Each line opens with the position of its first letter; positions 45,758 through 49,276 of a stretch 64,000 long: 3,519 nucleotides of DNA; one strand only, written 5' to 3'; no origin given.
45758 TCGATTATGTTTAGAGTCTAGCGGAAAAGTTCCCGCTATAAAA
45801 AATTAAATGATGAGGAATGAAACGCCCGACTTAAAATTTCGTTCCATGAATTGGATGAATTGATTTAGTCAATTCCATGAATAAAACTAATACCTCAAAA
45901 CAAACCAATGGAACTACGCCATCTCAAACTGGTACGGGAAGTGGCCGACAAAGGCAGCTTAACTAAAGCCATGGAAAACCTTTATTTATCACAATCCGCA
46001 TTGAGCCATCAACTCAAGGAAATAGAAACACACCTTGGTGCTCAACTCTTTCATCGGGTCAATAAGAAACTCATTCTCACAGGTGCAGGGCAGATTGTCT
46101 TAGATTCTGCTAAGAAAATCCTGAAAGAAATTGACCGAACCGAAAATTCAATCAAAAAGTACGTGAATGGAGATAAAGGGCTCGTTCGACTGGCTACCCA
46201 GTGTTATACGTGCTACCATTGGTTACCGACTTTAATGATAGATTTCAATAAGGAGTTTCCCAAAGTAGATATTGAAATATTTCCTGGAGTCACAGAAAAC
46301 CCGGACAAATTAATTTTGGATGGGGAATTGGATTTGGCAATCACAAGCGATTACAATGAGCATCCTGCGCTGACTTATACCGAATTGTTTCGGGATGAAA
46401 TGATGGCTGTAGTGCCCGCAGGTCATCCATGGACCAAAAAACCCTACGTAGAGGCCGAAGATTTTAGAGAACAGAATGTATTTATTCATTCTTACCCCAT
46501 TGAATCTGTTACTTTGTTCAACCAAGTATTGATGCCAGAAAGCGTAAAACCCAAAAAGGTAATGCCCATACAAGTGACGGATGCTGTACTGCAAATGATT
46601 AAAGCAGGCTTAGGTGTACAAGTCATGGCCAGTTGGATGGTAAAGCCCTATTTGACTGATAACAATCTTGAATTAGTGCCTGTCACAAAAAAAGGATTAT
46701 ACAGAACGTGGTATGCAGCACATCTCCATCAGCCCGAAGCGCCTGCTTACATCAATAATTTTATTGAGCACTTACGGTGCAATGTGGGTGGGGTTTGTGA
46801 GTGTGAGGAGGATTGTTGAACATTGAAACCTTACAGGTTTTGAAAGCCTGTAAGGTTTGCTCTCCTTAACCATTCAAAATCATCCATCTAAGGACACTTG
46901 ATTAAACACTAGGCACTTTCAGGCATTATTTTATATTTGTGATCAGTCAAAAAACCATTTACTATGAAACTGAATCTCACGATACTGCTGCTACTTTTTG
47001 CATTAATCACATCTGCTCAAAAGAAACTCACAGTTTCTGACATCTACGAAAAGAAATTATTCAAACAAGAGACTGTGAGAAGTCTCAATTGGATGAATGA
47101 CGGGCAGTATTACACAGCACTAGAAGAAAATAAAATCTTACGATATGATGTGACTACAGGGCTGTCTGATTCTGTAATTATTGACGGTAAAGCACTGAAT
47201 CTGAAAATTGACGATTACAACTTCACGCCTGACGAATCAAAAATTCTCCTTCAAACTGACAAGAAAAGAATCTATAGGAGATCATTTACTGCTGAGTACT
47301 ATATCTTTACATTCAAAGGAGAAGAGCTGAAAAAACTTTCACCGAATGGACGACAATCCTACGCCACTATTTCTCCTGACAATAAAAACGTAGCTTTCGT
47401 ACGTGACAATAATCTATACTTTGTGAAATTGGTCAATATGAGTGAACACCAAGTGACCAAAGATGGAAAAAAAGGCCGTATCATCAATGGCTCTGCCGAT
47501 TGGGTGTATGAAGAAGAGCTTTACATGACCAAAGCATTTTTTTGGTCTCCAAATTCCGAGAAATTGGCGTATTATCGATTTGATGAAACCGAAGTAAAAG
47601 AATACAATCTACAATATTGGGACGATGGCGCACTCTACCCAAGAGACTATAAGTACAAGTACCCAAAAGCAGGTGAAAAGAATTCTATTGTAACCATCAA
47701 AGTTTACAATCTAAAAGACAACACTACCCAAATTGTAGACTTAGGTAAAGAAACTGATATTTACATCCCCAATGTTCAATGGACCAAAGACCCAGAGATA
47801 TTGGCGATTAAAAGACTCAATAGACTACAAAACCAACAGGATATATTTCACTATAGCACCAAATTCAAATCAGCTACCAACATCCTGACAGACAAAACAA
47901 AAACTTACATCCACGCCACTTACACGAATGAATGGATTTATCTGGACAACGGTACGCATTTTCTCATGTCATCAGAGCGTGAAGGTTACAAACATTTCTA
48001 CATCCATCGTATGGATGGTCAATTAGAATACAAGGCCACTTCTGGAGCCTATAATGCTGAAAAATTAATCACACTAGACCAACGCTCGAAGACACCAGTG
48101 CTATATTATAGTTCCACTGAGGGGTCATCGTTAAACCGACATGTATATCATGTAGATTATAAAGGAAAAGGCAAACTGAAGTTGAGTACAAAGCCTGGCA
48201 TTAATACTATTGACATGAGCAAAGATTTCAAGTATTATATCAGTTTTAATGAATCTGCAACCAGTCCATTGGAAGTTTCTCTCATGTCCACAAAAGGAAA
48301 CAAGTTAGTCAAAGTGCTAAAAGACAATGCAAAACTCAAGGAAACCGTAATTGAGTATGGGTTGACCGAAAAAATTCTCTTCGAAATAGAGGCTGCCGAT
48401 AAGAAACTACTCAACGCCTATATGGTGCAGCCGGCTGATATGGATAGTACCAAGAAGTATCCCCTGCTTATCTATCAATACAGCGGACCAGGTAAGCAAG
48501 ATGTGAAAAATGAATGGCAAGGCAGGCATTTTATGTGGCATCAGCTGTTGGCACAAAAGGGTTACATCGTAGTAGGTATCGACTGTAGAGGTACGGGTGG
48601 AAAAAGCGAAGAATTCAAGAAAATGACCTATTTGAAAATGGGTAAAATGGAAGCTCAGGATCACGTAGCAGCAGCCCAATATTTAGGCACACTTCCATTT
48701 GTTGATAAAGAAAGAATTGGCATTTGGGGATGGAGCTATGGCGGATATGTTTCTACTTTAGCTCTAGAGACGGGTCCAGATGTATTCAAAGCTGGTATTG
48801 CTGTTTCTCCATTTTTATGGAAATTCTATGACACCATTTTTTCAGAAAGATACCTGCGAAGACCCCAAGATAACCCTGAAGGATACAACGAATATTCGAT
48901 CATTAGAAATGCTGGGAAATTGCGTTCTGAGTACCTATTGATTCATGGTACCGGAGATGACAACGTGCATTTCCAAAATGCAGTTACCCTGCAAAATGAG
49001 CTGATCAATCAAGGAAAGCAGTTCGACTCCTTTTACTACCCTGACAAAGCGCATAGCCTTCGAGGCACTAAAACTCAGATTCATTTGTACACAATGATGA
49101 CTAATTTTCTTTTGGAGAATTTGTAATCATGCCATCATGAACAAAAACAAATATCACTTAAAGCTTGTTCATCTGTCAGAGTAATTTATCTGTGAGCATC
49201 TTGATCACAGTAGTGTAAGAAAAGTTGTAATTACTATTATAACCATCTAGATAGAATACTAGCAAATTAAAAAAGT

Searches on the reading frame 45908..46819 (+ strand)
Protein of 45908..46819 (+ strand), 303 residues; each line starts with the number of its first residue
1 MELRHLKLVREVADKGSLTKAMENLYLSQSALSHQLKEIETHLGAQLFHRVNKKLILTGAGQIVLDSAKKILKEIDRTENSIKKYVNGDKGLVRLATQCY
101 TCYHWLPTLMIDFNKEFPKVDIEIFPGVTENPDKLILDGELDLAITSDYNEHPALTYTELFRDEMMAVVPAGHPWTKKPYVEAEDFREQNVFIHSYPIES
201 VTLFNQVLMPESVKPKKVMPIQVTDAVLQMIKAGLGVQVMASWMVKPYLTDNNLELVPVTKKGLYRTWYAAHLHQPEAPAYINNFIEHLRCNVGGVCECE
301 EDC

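Call 82: search_protein_families(library=pfam, proteins=[window:45908-46819:+], max_evalue=0.00001)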
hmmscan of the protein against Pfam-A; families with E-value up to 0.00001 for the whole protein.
window:45908-46819:+ (303 aa): 2 families
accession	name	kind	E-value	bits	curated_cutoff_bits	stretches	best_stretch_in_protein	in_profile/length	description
PF03466.25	LysR_substrate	-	3.6e-41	141.3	28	1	88-290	3-205/209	LysR substrate binding domain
PF00126.33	HTH_1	-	5.3e-18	65.2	26.6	1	3-62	1-60/60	Bacterial regulatory helix-turn-helix protein, lysR family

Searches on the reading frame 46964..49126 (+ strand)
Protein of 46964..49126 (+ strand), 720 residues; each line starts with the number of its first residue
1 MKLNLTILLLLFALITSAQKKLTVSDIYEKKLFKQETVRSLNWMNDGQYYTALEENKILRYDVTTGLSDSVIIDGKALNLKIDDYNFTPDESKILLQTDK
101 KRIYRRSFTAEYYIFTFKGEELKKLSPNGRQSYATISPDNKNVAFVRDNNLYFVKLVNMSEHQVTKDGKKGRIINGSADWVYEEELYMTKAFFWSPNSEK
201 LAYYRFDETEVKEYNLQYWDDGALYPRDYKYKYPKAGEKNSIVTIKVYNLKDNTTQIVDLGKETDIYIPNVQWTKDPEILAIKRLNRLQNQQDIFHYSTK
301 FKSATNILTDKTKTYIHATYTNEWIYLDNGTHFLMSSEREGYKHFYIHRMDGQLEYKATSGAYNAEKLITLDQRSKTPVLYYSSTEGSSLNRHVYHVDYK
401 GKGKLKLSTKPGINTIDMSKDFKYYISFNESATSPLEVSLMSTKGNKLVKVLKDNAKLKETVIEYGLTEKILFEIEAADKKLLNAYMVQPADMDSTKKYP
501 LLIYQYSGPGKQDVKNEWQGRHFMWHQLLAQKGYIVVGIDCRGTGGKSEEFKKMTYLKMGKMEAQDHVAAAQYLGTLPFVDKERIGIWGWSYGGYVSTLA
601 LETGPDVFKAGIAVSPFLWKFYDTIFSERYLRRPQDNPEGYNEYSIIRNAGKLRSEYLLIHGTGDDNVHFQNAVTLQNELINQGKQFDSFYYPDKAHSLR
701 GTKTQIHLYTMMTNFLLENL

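Call 82: search_protein_families(library=pfam, proteins=[window:46964-49126:+], max_evalue=0.00001)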
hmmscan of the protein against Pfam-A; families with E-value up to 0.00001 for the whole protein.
window:46964-49126:+ (720 aa): 6 families
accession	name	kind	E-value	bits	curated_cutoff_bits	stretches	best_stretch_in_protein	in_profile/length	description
PF00930.27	DPPIV_N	-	9.5e-89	298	22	1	89-435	2-353/354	Dipeptidyl peptidase IV (DPP IV) N-terminal region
PF00326.27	Peptidase_S9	-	1.1e-50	172.5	22.6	1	524-720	4-210/213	Prolyl oligopeptidase family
PF02129.25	Peptidase_S15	-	2.3e-13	50.9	23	1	482-635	4-147/262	X-Pro dipeptidyl-peptidase (S15 family)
PF05448.18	AXE1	-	7.7e-08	31.9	21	1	478-621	64-213/321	Acetyl xylan esterase (AXE1)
PF12146.15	Hydrolase_4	-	8.2e-07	29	27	0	527-619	25-112/239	Serine aminopeptidase, S33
PF00561.26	Abhydrolase_1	-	2.2e-06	28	25.8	1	506-622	7-116/245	alpha/beta hydrolase fold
